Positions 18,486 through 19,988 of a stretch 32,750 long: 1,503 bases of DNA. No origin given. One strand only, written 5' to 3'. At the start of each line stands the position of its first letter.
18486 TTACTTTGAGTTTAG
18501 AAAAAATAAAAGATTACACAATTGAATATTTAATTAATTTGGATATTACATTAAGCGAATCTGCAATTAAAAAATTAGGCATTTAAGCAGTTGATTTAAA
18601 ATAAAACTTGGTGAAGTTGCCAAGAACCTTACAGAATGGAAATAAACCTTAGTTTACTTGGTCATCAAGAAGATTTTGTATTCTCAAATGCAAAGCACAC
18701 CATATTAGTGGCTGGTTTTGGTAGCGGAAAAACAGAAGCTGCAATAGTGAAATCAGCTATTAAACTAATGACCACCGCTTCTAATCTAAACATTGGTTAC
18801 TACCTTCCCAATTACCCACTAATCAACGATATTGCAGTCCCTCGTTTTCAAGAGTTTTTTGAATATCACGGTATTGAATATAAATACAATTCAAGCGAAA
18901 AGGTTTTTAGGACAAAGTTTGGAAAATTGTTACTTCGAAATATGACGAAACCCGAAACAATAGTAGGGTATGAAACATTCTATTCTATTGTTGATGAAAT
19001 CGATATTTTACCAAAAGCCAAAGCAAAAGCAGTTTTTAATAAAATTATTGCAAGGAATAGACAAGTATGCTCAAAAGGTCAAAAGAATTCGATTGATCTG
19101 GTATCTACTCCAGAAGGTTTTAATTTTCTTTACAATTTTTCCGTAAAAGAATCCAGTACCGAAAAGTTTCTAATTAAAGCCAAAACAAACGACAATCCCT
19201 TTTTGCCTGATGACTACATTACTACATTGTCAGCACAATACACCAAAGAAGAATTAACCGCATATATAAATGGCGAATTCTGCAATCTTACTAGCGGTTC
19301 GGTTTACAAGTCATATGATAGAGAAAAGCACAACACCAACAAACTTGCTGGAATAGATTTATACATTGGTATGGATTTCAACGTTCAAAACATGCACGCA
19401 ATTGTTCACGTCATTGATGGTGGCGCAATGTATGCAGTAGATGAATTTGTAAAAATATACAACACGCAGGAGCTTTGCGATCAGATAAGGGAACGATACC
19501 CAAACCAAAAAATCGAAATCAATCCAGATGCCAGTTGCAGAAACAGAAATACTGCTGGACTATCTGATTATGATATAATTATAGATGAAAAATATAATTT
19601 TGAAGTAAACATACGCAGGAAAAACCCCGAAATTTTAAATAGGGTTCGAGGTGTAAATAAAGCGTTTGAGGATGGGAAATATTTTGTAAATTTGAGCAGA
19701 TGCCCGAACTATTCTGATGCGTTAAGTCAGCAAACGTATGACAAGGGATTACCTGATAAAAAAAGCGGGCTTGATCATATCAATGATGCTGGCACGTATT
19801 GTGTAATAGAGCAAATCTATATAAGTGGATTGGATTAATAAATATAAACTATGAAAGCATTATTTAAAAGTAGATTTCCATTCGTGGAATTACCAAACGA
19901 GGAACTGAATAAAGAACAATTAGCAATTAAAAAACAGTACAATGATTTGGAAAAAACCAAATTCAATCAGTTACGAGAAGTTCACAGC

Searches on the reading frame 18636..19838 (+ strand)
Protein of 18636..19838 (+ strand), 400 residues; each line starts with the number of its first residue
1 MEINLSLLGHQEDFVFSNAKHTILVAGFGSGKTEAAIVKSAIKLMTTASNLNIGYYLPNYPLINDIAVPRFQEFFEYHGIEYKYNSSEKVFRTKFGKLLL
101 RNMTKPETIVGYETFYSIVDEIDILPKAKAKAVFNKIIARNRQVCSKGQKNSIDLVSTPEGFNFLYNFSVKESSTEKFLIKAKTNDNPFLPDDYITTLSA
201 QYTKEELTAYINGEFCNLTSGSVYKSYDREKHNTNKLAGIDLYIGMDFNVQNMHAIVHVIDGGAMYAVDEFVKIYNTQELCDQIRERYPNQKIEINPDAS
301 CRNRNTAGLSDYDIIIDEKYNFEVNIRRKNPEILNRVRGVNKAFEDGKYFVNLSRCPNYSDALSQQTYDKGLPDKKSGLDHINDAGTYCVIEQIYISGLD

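Call 10: search_protein_families(library=pfam, proteins=[window:18636-19838:+], max_evalue=0.01)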
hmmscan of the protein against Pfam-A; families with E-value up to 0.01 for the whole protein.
window:18636-19838:+ (400 aa): 3 families
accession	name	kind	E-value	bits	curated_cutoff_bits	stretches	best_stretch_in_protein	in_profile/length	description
PF17289.8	Terminase_6C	-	3.7e-11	43.7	22.6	1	244-388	1-150/155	Terminase RNaseH-like domain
PF03237.21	Terminase_6N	-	1.6e-10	41.4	22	1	24-226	2-210/215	Terminase large subunit, T4likevirus-type, N-terminal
PF00270.35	DEAD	-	0.00014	22.1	26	1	18-141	13-145/167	DEAD/DEAH box helicase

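Call 13: find_related_loci(query=window:18636-19838:+, collection=viral_contigs, flank=10000)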
Query window:18636-19838:+ (400 aa) in viral_contigs; peptide patterns used: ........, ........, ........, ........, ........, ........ (x = any residue, [..] = any of these).
55 stretches matched a pattern; 45 encode a relative of the query (tblastn E <= 1e-3); 45 distinct loci.
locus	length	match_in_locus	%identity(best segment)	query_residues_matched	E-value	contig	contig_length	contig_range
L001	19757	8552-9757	82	1-400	0e+0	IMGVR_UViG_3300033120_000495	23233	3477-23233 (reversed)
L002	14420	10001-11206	83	1-400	0e+0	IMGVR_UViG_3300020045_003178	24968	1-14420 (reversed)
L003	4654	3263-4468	83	1-400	0e+0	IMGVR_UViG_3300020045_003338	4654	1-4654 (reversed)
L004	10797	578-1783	81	1-400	0e+0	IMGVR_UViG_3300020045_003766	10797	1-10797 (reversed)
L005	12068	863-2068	79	1-400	0e+0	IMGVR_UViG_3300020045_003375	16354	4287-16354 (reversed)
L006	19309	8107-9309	80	2-400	0e+0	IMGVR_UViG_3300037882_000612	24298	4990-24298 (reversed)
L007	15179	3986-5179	79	5-400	0e+0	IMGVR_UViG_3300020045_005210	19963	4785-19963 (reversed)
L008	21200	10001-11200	79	3-400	0e+0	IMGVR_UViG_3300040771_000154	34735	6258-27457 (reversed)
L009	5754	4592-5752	80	1-385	0e+0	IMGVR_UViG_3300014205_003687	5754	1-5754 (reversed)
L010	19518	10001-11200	74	3-400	0e+0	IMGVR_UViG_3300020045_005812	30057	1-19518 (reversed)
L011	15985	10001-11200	74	3-400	0e+0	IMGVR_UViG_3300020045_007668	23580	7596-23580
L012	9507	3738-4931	75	3-398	0e+0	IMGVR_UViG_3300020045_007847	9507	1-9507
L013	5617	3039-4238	73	3-400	0e+0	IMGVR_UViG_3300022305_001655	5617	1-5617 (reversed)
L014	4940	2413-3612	73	3-400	0e+0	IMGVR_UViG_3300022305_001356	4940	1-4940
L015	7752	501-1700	73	3-400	0e+0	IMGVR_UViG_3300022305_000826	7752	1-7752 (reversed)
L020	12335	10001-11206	69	1-400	0e+0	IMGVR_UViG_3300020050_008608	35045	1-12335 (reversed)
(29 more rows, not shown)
